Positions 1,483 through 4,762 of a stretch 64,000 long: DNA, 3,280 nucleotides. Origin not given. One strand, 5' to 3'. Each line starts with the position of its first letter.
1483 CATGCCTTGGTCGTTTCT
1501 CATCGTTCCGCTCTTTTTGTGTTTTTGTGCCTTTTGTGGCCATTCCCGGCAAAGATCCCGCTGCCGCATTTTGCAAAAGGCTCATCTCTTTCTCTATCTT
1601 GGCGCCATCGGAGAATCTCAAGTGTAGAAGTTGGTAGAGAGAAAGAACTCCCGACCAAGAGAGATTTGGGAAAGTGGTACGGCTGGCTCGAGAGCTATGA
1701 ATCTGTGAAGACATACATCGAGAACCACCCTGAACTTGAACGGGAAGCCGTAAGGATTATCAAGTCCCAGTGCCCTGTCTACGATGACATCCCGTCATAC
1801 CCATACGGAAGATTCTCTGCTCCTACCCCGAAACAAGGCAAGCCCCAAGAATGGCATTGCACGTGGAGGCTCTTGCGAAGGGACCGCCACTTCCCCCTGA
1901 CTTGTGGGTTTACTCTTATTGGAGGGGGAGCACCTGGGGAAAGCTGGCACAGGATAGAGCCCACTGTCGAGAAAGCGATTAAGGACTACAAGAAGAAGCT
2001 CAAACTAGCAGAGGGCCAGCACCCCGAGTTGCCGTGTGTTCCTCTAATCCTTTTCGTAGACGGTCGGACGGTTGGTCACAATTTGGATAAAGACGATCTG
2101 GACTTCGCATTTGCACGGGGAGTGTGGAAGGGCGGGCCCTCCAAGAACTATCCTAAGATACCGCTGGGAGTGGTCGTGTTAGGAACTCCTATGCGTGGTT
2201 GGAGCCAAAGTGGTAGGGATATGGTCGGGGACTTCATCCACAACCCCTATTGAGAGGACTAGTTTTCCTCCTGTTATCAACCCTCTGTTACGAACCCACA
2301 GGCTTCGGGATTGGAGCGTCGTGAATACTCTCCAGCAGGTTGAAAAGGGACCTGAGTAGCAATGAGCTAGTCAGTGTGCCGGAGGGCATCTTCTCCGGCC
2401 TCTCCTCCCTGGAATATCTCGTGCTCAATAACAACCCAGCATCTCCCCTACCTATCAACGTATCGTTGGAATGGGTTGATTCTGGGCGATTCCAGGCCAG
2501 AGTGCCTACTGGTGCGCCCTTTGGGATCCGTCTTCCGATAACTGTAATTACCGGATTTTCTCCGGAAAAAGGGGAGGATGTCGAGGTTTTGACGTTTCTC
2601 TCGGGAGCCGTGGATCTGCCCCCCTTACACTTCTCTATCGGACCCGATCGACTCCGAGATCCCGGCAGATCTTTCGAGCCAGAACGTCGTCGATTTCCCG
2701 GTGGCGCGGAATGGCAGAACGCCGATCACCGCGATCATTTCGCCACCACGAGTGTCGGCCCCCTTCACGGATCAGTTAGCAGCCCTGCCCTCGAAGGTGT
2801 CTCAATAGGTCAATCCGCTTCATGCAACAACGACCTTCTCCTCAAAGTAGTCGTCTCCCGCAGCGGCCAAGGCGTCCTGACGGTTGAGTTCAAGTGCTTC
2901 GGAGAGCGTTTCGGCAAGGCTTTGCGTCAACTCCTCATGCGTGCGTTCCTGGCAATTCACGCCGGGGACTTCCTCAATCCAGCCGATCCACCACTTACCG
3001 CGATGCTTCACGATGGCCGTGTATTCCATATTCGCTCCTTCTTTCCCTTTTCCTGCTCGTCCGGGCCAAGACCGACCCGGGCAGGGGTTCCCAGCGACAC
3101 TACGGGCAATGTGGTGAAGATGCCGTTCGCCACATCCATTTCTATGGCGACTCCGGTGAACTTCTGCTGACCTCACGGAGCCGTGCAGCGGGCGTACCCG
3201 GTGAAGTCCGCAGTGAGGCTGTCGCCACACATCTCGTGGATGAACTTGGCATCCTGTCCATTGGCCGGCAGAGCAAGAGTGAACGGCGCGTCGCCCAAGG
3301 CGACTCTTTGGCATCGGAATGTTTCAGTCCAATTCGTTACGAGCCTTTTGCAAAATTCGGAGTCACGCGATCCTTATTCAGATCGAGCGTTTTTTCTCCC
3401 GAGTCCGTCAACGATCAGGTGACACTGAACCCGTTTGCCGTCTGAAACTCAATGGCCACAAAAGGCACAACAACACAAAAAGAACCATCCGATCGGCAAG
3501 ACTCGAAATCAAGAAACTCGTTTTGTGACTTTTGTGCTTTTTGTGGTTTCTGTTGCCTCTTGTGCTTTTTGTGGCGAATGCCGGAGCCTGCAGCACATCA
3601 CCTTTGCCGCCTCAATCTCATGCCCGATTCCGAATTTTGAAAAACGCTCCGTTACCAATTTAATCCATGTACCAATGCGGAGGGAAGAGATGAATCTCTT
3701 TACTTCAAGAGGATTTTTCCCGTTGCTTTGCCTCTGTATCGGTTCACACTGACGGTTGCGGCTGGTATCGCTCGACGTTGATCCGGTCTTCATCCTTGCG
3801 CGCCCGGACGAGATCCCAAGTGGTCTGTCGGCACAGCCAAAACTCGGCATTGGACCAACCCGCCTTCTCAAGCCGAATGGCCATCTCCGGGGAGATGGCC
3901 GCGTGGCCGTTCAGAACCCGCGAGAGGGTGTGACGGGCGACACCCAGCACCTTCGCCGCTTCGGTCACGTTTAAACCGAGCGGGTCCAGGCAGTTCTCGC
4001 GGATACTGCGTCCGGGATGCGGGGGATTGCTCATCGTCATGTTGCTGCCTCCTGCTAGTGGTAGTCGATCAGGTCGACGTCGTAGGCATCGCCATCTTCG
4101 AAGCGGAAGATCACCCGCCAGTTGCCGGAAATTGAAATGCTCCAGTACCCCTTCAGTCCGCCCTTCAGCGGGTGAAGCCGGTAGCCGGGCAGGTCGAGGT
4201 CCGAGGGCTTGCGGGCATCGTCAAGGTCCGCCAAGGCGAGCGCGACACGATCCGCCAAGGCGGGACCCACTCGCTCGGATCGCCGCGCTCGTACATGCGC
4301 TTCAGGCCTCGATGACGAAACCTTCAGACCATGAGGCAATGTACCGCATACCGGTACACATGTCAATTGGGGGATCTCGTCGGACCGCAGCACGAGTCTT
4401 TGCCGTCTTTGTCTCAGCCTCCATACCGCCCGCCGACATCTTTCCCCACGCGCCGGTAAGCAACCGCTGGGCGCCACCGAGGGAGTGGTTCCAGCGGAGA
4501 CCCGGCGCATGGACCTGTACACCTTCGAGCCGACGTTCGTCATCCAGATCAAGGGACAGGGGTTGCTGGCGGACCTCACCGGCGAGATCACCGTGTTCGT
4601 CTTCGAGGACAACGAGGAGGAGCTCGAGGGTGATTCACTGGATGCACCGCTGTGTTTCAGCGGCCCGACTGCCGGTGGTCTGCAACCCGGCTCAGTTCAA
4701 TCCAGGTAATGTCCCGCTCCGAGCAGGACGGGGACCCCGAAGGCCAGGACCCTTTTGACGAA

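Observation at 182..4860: tRNA-Val-integrated 4.6 kb islet bounded by a 15-bp att-like direct repeat, carrying toxin-antitoxin debris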

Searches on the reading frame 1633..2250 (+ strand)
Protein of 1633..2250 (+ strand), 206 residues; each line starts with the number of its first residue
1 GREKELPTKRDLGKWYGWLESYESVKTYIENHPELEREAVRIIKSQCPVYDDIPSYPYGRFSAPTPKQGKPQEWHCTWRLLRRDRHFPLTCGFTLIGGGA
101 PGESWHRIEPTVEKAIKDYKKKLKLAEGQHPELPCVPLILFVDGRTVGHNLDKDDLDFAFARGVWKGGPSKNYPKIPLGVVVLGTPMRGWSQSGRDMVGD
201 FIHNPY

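Call 43: find_homologous_proteins(query=window:1633-2250:+)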
Query window:1633-2250:+ (206 aa): 8 proteins with E <= 0.001 among 215 candidates.
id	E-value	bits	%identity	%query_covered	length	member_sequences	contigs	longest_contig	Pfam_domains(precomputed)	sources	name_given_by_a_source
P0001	1.3e-143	494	100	100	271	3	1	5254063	-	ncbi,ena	-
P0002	4.0e-111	388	81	100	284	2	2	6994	-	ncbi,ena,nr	ncbi:MAG: hypothetical protein OXI92_19110 [Acidobacteriota bacterium]|nr:hypothetical protein [Acid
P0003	2.0e-94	333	76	91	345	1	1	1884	-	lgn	-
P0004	5.8e-86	306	76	87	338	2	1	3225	-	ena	-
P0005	3.7e-47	179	72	54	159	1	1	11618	-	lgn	-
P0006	7.7e-46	174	81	47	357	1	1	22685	-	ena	-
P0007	3.1e-30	123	88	32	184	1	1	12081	-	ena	-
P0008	1.4e-23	102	77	32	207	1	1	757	-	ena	-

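Call 44: find_encoding_contigs(protein=P0001, flank=10000, max_places=3)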
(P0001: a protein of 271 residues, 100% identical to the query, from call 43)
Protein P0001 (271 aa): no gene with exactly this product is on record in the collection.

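Call 45: find_encoding_contigs(protein=P0006, flank=10000, max_places=3)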
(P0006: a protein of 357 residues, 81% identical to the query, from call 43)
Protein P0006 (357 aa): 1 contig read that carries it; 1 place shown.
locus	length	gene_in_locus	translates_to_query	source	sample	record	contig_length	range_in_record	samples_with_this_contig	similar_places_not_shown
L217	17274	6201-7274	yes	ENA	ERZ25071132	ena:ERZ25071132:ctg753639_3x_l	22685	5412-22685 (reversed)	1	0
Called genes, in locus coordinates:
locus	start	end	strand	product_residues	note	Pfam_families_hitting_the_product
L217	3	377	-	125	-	?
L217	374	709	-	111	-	-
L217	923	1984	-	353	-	PF19570:DUF6088, PF08843:AbiEii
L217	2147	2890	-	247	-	-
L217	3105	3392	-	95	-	-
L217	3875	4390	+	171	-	PF07690:MFS_1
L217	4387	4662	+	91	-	-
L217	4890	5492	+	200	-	PF12760:Zn_ribbon_IS1595, PF12762:DDE_Tnp_IS1595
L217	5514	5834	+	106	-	PF12762:DDE_Tnp_IS1595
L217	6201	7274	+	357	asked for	-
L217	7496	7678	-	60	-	-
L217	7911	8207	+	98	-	PF01396:Zn_ribbon_Top1 (faint)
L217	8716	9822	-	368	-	-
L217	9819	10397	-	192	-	-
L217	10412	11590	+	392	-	-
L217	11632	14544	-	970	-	PF13191:AAA_16 (weak), PF14853:Fis1_TPR_C (faint), PF13371:TPR_9 (faint), PF13432:TPR_16 (faint), PF13428:TPR_14 (faint), PF14559:TPR_19 (weak), PF25063:ARM_TT21_C (weak), PF14559:TPR_19 (weak), +11 more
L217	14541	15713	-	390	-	-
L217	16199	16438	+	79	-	-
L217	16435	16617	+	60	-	-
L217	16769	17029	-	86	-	-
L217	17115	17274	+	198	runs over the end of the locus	-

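Call 46: find_encoding_contigs(protein=P0002, flank=10000, max_places=3)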
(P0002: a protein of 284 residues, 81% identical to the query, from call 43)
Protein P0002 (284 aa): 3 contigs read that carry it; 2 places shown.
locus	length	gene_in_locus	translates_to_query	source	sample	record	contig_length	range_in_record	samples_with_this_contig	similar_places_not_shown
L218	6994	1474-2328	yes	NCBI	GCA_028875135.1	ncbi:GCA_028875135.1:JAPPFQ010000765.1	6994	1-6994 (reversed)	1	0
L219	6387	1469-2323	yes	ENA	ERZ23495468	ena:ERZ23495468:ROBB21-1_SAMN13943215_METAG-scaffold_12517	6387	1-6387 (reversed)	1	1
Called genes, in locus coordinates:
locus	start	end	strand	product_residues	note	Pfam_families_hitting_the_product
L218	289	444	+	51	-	-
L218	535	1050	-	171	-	-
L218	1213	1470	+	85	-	-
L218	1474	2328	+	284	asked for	-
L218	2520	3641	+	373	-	PF13289:SIR2_2 (faint)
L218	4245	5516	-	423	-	PF13356:Arm-DNA-bind_3, PF22022:Phage_int_M, PF00589:Phage_integrase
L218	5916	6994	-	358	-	PF13623:SurA_N_2, PF13624:SurA_N_3, PF09312:SurA_N, PF13145:Rotamase_2, PF13616:Rotamase_3, PF00639:Rotamase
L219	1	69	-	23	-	?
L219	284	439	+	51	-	-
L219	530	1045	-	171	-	-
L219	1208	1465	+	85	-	-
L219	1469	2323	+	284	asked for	-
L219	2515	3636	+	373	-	PF13289:SIR2_2 (faint)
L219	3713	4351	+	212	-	-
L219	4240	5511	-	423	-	PF13356:Arm-DNA-bind_3, PF22022:Phage_int_M, PF00589:Phage_integrase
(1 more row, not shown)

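Call 65: search_protein_families(library=ncbifam, proteins=[P0002, P0006], max_evalue=0.01)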
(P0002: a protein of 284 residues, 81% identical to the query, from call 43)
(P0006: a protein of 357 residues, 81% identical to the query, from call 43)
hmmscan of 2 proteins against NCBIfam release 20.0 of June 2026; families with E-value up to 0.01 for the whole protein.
P0002 (284 aa): 0 families

P0006 (357 aa): 1 family
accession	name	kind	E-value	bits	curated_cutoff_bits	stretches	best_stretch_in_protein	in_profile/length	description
NF033542.1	transpos_IS110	equivalog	3.5e-18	65.8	140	1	19-100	2-92/343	IS110 family RNA-guided transposase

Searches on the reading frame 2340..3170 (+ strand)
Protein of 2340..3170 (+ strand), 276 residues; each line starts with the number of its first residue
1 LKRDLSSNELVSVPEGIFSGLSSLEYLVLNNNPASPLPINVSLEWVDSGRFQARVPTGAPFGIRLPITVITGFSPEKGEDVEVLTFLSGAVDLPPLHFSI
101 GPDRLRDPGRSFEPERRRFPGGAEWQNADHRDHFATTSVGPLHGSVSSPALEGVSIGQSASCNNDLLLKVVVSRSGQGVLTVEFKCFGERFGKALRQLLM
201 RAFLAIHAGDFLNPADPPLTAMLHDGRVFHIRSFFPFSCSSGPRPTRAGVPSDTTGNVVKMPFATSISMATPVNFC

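Call 7: search_protein_families(library=pfam, proteins=[window:2340-3170:+], max_evalue=0.01)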
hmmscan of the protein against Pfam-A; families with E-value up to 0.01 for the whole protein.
window:2340-3170:+ (276 aa): 2 families
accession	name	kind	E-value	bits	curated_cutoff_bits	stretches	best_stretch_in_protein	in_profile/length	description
PF13855.12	LRR_8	-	6e-06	26.4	27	1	4-32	7-35/61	Leucine rich repeat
PF12799.13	LRR_4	-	0.0019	18.9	27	1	4-37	7-39/44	Leucine Rich repeats (2 copies)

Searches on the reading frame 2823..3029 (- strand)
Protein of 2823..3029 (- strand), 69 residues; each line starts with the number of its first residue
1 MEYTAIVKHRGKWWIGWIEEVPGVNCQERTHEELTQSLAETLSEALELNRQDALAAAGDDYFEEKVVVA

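Call 65: search_protein_families(library=ncbifam, proteins=[window:2823-3029:-], max_evalue=0.01)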
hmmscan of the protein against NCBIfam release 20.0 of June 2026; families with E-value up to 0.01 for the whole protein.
window:2823-3029:- (69 aa): 0 families

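Call 72: search_protein_families(library=pfam, proteins=[window:2823-3029:-], max_evalue=0.1)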
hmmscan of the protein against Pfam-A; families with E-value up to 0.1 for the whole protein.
seq(69 aa): 2 families
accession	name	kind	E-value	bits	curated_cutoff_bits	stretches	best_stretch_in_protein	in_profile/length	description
PF21748.3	UPF0150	-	0.002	18.4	27.3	1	12-45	19-52/64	UPF0150-like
PF17383.7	kleA_kleC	-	0.067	14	25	1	15-52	6-40/76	Uncharacterized KorC regulated protein A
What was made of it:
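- On HicAB type II toxin-antitoxin: The partner ORF matches UPF0150-like only below the cut-off (call 72)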

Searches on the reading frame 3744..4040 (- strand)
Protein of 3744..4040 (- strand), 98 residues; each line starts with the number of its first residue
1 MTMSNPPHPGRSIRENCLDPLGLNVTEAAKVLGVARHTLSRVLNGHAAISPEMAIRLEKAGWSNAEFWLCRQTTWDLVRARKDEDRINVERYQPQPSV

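Call 7: search_protein_families(library=pfam, proteins=[window:3744-4040:-], max_evalue=0.01)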
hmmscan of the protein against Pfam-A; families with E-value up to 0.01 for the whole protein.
window:3744-4040:- (98 aa): 8 families
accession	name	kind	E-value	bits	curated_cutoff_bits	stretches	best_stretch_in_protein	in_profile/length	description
PF01381.28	HTH_3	-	2.8e-08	34.1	23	1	18-60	5-47/55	Helix-turn-helix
PF13560.12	HTH_31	-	9.2e-05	23.1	27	1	12-57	8-50/64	Helix-turn-helix domain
PF20432.4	Xre-like-HTH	-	0.00039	21.1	25.8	1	19-52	20-53/63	Antitoxin Xre-like helix-turn-helix domain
PF13384.12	HTH_23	-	0.00042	20.5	24.6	1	22-44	17-39/50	Homeodomain-like domain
PF00356.27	LacI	-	0.0021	18.3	27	1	28-60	5-37/46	Bacterial regulatory proteins, lacI family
PF12728.13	HTH_17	-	0.0055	17.4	27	0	23-43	2-22/51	Helix-turn-helix domain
PF02954.25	HTH_8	-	0.0059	16.8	22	0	24-41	20-37/42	Bacterial regulatory protein, Fis family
PF22083.2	I-HmuI_NUMOD-like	-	0.0081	16.2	27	0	25-46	15-36/46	DNA endonuclease I-HmuI-like, NUMOD-like domain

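Call 65: search_protein_families(library=ncbifam, proteins=[window:3747-4040:-], max_evalue=0.01)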
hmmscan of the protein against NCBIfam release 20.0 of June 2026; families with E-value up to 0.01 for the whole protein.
window:3747-4040:- (98 aa): 2 families
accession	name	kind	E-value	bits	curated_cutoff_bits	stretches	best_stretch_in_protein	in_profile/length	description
TIGR02607.1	antidote_HigA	equivalog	3.8e-26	90.7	47.7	1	3-82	1-80/81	HigA family addiction module antitoxin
NF003162.0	PRK04140.1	equivalog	0.002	17.2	263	1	21-59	138-176/317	transcriptional regulator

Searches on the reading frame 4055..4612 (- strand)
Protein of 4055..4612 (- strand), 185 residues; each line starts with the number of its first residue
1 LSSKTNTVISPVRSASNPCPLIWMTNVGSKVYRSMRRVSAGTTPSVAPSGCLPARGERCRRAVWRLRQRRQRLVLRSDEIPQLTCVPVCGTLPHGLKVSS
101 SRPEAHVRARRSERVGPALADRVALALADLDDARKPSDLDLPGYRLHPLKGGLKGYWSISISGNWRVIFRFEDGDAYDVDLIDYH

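Call 7: search_protein_families(library=pfam, proteins=[window:4055-4612:-], max_evalue=0.01)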
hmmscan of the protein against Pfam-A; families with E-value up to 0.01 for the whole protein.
window:4055-4612:- (185 aa): 1 family
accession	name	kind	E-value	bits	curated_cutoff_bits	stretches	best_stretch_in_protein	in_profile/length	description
PF05015.19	HigB-like_toxin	-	1.6e-12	48.2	27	1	113-185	19-91/91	RelE-like toxin of type II toxin-antitoxin system HigB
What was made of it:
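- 4055..4332 (-): higB toxin pseudogene: TGA at codon 3 (4324-4326) and a frameshift near 4270-4282. Promoter-like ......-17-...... at 4366-4338. Pfam HigB-like covers profile 19-91 only, call 7.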
